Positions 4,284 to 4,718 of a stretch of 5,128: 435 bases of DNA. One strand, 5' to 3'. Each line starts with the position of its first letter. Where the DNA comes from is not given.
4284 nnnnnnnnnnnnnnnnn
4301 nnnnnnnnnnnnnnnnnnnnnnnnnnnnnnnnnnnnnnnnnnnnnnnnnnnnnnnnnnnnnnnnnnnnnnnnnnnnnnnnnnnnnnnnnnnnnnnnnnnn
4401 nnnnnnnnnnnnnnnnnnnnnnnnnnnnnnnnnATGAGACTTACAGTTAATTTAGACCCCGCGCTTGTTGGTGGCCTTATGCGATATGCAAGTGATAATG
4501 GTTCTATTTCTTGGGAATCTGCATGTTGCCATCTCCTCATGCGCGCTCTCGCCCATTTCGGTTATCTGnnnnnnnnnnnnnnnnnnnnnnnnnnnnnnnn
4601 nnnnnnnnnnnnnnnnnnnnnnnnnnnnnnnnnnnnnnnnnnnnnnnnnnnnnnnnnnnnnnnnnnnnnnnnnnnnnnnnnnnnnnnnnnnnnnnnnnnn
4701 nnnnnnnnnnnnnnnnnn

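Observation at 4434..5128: Plasmid-style copG-repB cassette, with an unannotated 45-aa RHH gene, driving a filamentous-phage backbone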

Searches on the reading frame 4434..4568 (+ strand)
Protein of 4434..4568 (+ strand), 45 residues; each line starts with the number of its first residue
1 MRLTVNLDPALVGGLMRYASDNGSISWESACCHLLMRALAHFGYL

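Call 6: search_protein_families(library=pfam, proteins=[window:4434-4568:+], max_evalue=1)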
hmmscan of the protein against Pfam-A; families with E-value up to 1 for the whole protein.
window:4434-4568:+ (45 aa): 1 family
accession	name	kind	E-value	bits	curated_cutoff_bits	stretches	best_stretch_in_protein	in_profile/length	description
PF02816.24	Alpha_kinase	-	0.16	12.4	21.3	1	8-44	94-130/185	Alpha-kinase family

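Call 21: find_homologous_proteins(query=window:4434-4568:+, max_evalue=10)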
Query seq(45 aa) (45 aa): 4 proteins with E <= 10 among 4 candidates.
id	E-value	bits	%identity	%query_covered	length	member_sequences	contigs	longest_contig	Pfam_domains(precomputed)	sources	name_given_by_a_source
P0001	2.8e-21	91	91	100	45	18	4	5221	-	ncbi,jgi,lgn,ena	jgi:hypothetical protein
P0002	1.8e-18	82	87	100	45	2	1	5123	-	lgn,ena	-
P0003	6.9e-18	80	80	100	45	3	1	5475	-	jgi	jgi:hypothetical protein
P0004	5.3e-16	74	76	100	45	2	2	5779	-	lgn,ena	-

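Call 22: search_protein_families(library=phrogs, proteins=[window:4434-4568:+], max_evalue=1)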
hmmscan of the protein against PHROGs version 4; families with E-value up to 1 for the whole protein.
seq(45 aa): 2 families
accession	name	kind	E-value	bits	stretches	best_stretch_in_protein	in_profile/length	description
phrog_4738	-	transcription regulation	0.0074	17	1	3-40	17-54/59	transcriptional repressor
phrog_5333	-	unknown function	0.074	14.3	1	5-41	6-41/64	-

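Call 24: search_solved_structures(query=A1, max_evalue=10, show_alignments=3)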
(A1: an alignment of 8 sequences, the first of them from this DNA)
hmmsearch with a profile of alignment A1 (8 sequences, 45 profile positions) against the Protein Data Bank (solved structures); distinct sequences matched with E-value up to 10: 1.
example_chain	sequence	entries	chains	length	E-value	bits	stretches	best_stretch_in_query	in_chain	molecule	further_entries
9fw7_A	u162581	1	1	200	0.095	16.2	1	6-28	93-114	Retroaldolase 32 (RAD32)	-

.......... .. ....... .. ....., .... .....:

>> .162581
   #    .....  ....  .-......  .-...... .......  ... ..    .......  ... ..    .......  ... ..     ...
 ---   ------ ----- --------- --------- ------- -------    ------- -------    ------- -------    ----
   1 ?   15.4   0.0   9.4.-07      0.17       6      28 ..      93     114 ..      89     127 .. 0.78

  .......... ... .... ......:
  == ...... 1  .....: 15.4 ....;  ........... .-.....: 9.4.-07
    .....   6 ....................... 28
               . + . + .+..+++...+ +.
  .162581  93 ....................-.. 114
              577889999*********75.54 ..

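Call 26: search_protein_families(library=pfam, alignment_id=A1, max_evalue=10)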
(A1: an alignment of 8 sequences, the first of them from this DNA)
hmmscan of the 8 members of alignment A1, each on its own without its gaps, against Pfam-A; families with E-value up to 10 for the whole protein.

A. member 1, seq(45 aa): 1 family
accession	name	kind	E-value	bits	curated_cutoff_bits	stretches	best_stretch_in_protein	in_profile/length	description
PF02816.24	Alpha_kinase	-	0.16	12.4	21.3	1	8-44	94-130/185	Alpha-kinase family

B. families by the number of members that match (of 8 scanned): 4 families
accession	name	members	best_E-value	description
PF02816.24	Alpha_kinase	3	0.11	Alpha-kinase family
PF25399.1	DeaD_dimer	1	0.11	RNA helicase DeaD dimerization domain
PF08302.16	tRNA_lig_CPD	1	0.19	Fungal tRNA ligase phosphodiesterase domain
PF19891.5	DUF6364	1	0.35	Family of unknown function (DUF6364)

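Call 35: predict_structure(alignment_id=A2)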
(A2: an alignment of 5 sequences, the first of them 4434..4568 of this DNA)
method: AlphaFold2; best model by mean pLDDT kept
length: 45 residues; sequences in the alignment: 5
mean_pLDDT: 82.7   pTM: 0.53
mean pLDDT of the five models: 82.7, 81.3, 80.0, 77.6, 69.0
residues with pLDDT >= 90: 6; 70-90: 34; 50-70: 3; < 50: 2
segments of 3 or more residues with pLDDT < 50: none
pLDDT, mean of each block of 10 residues (from residue 1): 67 87 86 88 87
secondary structure, 60 per line:
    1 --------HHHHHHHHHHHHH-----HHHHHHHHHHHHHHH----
elements in order: H9-21 H27-41

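Call 38: fold_search(model_id=the predicted structure, library=pdb)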
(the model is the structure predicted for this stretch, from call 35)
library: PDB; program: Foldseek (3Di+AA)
matches with E <= 10: 39; with E <= 0.001: 0
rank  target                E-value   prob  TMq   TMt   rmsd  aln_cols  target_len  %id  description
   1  3gxq_A                3.5e-01  0.97  0.76  0.66   2.4        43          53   19  Structure of ArtA and DNA complex (released 2009-10-13)
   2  3gxq_B                5.4e-01  0.95  0.77  0.66   2.5        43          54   19  Structure of ArtA and DNA complex (released 2009-10-13)
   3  2wvd_D                1.2e+00  0.60  0.64  0.27   2.7        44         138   20  Structural and mechanistic insights into Helicobacter pylori NikR function (released 2010-01-19)
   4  7vp5_F                1.5e+00  0.57  0.69  0.47   2.8        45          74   16  Structure of a transcription factor and DNA complex (released 2022-10-19)
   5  7vp2_B                1.9e+00  0.51  0.70  0.58   2.8        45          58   16  Structure of a transcription factor and DNA complex (released 2022-10-19)
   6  7vp4_E                2.0e+00  0.44  0.68  0.47   2.8        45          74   16  Structure of a transcription factor and DNA complex (released 2022-10-19)
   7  7vp4_B                2.1e+00  0.47  0.67  0.51   2.2        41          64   15  Structure of a transcription factor and DNA complex (released 2022-10-19)
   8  2wvb_A                2.1e+00  0.41  0.63  0.27   2.6        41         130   22  Structural and mechanistic insights into Helicobacter pylori NikR function (released 2010-01-19)
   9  6kyt_Q                2.1e+00  0.35  0.64  0.44   3.6        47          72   23  The structure of the M. tb toxin MazEF-mt1 complex (released 2020-08-05)
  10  6a7v_D                2.1e+00  0.25  0.51  0.41   2.6        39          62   23  Crystal structure of Mycobacterium tuberculosis VapBC11 toxin-antitoxin complex (released 2018-10-10)
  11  5zkt_A                2.3e+00  0.41  0.70  0.61   2.7        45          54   18  Crystal structure of TCP domain of PCF6 in Oryza sativa (released 2019-03-27)
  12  7vp4_J                2.3e+00  0.41  0.69  0.49   2.8        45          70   16  Structure of a transcription factor and DNA complex (released 2022-10-19)
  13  7vp5_B                2.5e+00  0.44  0.69  0.47   2.1        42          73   14  Structure of a transcription factor and DNA complex (released 2022-10-19)
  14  6kyt_P                2.7e+00  0.35  0.67  0.45   3.8        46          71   24  The structure of the M. tb toxin MazEF-mt1 complex (released 2020-08-05)
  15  5zkt_B                2.9e+00  0.35  0.69  0.60   2.7        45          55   18  Crystal structure of TCP domain of PCF6 in Oryza sativa (released 2019-03-27)
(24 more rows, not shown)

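Call 45: search_protein_families(library=ncbifam, proteins=[window:4434-4568:+], max_evalue=1)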
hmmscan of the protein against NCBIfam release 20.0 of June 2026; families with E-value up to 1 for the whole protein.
seq(45 aa): 0 families

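Call 63: find_encoding_contigs(protein=P0004, flank=3000, max_places=3)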
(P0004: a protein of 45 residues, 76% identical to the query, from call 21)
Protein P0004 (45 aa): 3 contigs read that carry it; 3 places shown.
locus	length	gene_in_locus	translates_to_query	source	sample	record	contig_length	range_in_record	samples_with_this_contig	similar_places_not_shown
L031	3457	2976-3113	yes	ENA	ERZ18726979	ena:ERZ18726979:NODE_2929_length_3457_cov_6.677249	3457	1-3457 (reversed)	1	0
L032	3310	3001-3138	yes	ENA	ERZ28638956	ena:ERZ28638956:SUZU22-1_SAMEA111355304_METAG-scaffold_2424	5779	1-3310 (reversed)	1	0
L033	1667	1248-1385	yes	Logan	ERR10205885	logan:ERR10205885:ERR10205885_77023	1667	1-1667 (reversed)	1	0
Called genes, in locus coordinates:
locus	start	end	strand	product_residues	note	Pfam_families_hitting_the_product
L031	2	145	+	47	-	?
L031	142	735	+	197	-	-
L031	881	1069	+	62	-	-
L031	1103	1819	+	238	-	PF05707:Zot (faint), PF13173:AAA_14 (weak)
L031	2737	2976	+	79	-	-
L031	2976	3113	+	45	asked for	-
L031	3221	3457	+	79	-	?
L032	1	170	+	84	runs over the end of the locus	-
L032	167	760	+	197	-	-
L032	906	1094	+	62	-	-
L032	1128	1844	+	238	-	PF05707:Zot (faint), PF13173:AAA_14 (weak)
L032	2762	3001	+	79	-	-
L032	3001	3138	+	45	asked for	-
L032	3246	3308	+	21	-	?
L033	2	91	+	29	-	?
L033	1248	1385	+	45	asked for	-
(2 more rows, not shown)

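Call 64: find_encoding_contigs(protein=P0003, flank=3000, max_places=3)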
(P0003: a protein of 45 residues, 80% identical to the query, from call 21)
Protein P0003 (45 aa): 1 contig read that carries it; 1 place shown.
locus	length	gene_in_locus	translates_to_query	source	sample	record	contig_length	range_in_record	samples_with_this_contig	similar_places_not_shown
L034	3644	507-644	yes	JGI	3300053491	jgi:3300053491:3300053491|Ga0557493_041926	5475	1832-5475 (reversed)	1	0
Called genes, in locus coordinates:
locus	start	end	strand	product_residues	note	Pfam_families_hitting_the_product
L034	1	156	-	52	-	?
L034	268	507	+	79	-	-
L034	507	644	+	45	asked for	-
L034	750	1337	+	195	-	PF01719:Rep_OBD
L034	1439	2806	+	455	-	-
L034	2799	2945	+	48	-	-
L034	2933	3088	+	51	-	-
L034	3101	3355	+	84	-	-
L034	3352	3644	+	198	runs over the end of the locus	-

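Call 65: find_encoding_contigs(protein=P0001, flank=3000, max_places=4)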
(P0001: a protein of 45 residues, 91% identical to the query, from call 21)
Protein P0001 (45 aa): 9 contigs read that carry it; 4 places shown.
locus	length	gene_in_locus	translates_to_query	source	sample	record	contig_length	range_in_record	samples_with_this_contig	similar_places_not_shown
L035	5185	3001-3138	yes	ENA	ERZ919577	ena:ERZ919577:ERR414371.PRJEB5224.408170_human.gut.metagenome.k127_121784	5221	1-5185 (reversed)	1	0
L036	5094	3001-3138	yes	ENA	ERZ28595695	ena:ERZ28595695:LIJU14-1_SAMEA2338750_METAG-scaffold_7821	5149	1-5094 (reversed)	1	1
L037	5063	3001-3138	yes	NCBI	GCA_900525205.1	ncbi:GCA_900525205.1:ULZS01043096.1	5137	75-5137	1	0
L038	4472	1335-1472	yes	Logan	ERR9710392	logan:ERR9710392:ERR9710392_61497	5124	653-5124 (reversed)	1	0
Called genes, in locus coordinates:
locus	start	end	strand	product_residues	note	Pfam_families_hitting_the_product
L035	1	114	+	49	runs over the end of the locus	?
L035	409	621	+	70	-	-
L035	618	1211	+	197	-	-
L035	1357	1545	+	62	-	-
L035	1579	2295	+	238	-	PF05707:Zot (faint)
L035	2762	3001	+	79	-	-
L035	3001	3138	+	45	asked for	-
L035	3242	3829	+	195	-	PF01719:Rep_OBD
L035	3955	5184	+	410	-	?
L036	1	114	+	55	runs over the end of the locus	?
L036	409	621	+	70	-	-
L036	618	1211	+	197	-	-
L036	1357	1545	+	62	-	-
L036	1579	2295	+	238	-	PF05707:Zot (faint)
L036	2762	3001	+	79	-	-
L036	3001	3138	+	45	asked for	-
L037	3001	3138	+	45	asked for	-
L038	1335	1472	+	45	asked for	-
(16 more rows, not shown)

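Call 66: find_encoding_contigs(protein=P0002, flank=3000, max_places=2)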
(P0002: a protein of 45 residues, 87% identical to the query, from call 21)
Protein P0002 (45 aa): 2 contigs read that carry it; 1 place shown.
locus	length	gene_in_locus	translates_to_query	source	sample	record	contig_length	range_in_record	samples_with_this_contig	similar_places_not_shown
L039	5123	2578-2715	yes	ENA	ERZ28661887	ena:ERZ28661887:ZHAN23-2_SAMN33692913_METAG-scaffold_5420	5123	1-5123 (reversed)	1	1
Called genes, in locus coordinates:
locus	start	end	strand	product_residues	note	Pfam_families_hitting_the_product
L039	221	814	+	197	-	-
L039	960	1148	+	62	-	-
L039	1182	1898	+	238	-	PF05707:Zot (faint)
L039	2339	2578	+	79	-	-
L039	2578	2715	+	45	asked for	-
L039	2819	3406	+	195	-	PF01719:Rep_OBD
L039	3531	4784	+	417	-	-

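Call 68: find_homologous_proteins(query=A1, max_evalue=10)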
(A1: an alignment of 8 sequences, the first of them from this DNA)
Query A1 (8 sequences) (45 aa, profile of the alignment): 52 proteins with E <= 10 among 54 candidates.
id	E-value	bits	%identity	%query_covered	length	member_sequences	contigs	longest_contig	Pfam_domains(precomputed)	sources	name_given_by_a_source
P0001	6.1e-26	108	91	100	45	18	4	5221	-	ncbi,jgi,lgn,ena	jgi:hypothetical protein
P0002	5.3e-24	102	87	100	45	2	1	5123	-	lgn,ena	-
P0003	1.2e-23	101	80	100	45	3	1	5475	-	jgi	jgi:hypothetical protein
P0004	1.9e-23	100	76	100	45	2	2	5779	-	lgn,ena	-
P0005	7.5e-23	98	80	100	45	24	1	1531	-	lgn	-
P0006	5.1e-22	96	78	100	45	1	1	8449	-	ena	-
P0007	3.0e-21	93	76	100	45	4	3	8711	-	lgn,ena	-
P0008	6.8e-20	89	38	93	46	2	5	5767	-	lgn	-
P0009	1.3e-17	81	24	93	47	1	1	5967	-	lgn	-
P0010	1.4e-17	81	33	93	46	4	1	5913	-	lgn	-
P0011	1.5e-17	81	64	100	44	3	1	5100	-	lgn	-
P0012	2.2e-17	81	33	93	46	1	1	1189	-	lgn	-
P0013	7.6e-17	79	31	93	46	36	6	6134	-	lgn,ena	-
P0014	1.1e-16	79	62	100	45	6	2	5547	-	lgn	-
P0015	6.7e-16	76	23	96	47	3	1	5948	-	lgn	-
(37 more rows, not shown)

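Call 72: search_solved_structures(query=A4, max_evalue=10, show_alignments=3)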
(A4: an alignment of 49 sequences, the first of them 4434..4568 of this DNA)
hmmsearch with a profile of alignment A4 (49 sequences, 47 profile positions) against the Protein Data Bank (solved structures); distinct sequences matched with E-value up to 10: 5.
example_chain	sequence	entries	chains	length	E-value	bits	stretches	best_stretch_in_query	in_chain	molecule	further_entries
9fw7_A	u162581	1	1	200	0.21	15.2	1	8-32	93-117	Retroaldolase 32 (RAD32)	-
1b01_A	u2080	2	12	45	0.5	14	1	1-27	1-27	TRANSCRIPTIONAL REPRESSOR COPG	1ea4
2cpg_A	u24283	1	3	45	0.5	14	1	1-27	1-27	TRANSCRIPTIONAL REPRESSOR COPG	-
2fpo_A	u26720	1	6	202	0.86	13.2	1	16-42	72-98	methylase yhhF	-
2jlj_A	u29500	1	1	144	1.2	12.8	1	24-45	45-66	YOP PROTEINS TRANSLOCATION PROTEIN U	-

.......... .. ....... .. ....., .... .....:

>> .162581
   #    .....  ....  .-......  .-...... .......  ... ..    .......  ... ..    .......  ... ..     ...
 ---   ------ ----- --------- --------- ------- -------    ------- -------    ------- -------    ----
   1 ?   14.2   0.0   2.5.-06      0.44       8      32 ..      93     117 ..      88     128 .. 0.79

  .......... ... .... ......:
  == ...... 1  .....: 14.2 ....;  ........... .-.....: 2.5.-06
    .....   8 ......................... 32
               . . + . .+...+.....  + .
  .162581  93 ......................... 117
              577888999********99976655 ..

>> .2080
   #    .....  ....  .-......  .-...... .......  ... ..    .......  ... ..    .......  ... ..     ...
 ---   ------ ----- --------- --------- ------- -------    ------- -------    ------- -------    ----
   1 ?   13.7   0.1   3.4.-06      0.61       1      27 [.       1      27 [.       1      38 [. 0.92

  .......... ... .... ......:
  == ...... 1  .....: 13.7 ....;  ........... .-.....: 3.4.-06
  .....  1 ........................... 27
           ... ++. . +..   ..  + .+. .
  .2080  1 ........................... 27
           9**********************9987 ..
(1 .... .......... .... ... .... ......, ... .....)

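Call 79: search_protein_representatives(alignment_id=A4)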
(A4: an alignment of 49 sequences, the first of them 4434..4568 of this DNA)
Query: 49 sequences, 47 profile positions. Proteins with E-value up to 0.001 (for the whole library): 15; up to 1e-10: 6; up to 1e-30: 0. The best 15 are listed.
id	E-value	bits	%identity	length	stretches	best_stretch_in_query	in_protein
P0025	1.4e-24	102.2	-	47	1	1-47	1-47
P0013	4.3e-19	84.7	-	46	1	1-47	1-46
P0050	1.2e-17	80.0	-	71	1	4-47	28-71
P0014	6.6e-15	71.3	-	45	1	1-47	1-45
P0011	1.6e-14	70.0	-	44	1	1-47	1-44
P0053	6.5e-11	58.5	-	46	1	1-47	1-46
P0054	1.0e-09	54.7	-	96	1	1-30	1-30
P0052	1.3e-08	51.1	-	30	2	28-47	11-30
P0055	4.3e-08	49.5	-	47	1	7-47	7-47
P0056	1.9e-07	47.4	-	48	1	5-45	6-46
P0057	8.6e-06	42.1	-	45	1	1-47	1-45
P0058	9.7e-06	41.9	-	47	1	8-47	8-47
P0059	2.0e-05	40.9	-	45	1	1-47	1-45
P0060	2.7e-04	37.3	-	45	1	1-47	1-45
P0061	4.0e-04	36.8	-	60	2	25-46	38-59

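Call 80: search_protein_families(library=pfam, proteins=[P0053, P0054, P0055, P0056, P0057, P0058, P0059, P0060, P0061], max_evalue=1)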
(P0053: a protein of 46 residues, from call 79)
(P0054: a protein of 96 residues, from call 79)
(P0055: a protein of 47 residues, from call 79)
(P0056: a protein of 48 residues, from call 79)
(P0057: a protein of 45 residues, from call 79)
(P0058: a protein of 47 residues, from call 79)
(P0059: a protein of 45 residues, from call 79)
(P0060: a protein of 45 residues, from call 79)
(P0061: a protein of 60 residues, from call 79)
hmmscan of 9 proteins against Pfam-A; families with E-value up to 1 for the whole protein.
P0053 (46 aa): 0 families

P0054 (96 aa): 3 families
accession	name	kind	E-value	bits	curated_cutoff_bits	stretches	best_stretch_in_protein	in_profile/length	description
PF17435.7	CT_584-like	-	0.015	15.5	25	1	8-79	103-176/183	CT_584-like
PF20379.3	DUF6674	-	0.14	12.2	28.5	1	45-95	5-54/251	Family of unknown function (DUF6674)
PF24751.1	DUF7696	-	0.17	12.4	27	1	55-72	34-51/55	Family of unknown function (DUF7696)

P0055 (47 aa): 0 families

P0056 (48 aa): 2 families
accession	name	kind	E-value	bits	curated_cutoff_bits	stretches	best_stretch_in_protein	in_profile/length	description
PF02196.21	RBD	-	0.14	12.5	25.7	1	6-34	14-42/69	Raf-like Ras-binding domain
PF12142.13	PPO1_DWL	-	0.23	11.7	20.8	1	3-22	19-38/52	Polyphenol oxidase middle domain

P0057 (45 aa): 1 family
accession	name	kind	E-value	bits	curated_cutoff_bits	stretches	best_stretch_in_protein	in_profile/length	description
PF21503.2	Sas-6_helical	-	0.092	13.3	27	1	31-42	5-16/37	Centriolar protein SAS, helical domain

P0058 (47 aa): 0 families

P0059 (45 aa): 0 families

P0060 (45 aa): 1 family
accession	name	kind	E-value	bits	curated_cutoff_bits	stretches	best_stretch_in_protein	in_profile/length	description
PF21235.4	UBA_ARI1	-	0.1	12.8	26.9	0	6-17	15-26/41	E3 ubiquitin-protein ligase ARIH1, UBA-like domain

P0061 (60 aa): 0 families

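Call 83: predict_structure(alignment_id=A4)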
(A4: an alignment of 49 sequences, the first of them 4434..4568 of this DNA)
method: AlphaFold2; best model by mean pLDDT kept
length: 45 residues; sequences in the alignment: 49
mean_pLDDT: 83.6   pTM: 0.55
mean pLDDT of the five models: 83.6, 82.6, 82.5, 79.6, 79.3
residues with pLDDT >= 90: 3; 70-90: 40; 50-70: 2; < 50: 0
segments of 3 or more residues with pLDDT < 50: none
pLDDT, mean of each block of 10 residues (from residue 1): 79 86 81 88 86
secondary structure, 60 per line:
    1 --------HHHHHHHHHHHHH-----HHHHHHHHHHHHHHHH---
elements in order: H9-21 H27-42

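Call 89: fold_search(model_id=the predicted structure, library=pdb)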
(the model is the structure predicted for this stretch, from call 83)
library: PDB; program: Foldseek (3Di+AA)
matches with E <= 10: 37; with E <= 0.001: 0
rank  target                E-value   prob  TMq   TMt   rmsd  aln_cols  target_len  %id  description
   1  3gxq_B                6.1e-01  0.96  0.80  0.69   1.4        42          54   19  Structure of ArtA and DNA complex (released 2009-10-13)
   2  2hza_A                6.1e-01  0.91  0.71  0.28   1.5        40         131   30  Nickel-bound full-length Escherichia coli NikR (released 2006-08-22)
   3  6a7v_D                9.3e-01  0.41  0.51  0.41   2.4        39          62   23  Crystal structure of Mycobacterium tuberculosis VapBC11 toxin-antitoxin complex (released 2018-10-10)
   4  2zc2_A                1.1e+00  0.38  0.45  0.30   3.9        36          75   33  Crystal structure of DnaD-like replication protein from Streptococcus mutans UA159, gi 24377835, residues 127-199 (released 2007-12-25)
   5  1y9b_A                1.4e+00  0.77  0.72  0.44   1.8        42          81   19  Structure of Conserved Putative Transcriptional Factor from Vibrio cholerae O1 biovar eltor str. N16961 (released 2005-01-25)
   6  5x3t_A                2.0e+00  0.72  0.73  0.49   1.2        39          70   23  VapBC from Mycobacterium tuberculosis (released 2017-06-07)
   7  6kyt_C                2.0e+00  0.41  0.64  0.42   4.4        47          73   23  The structure of the M. tb toxin MazEF-mt1 complex (released 2020-08-05)
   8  6kyt_Q                2.0e+00  0.38  0.64  0.43   4.2        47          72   23  The structure of the M. tb toxin MazEF-mt1 complex (released 2020-08-05)
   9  6kyt_P                2.3e+00  0.35  0.63  0.43   4.3        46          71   24  The structure of the M. tb toxin MazEF-mt1 complex (released 2020-08-05)
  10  7vp5_F                3.1e+00  0.28  0.64  0.44   3.0        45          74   16  Structure of a transcription factor and DNA complex (released 2022-10-19)
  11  2kel_MODEL_1_A        3.3e+00  0.41  0.68  0.67   1.8        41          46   17  Structure of the transcription regulator SvtR from the hyperthermophilic archaeal virus SIRV1 (released 2009-06-16)
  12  7vp4_J                3.3e+00  0.25  0.63  0.46   3.1        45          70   16  Structure of a transcription factor and DNA complex (released 2022-10-19)
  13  5zkt_A                3.6e+00  0.25  0.65  0.57   3.1        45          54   18  Crystal structure of TCP domain of PCF6 in Oryza sativa (released 2019-03-27)
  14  7vp4_A                3.6e+00  0.23  0.62  0.43   3.2        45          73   16  Structure of a transcription factor and DNA complex (released 2022-10-19)
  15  7vp7_B                4.1e+00  0.23  0.64  0.64   3.1        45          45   16  Structure of a transcription factor and DNA complex (released 2022-10-19)
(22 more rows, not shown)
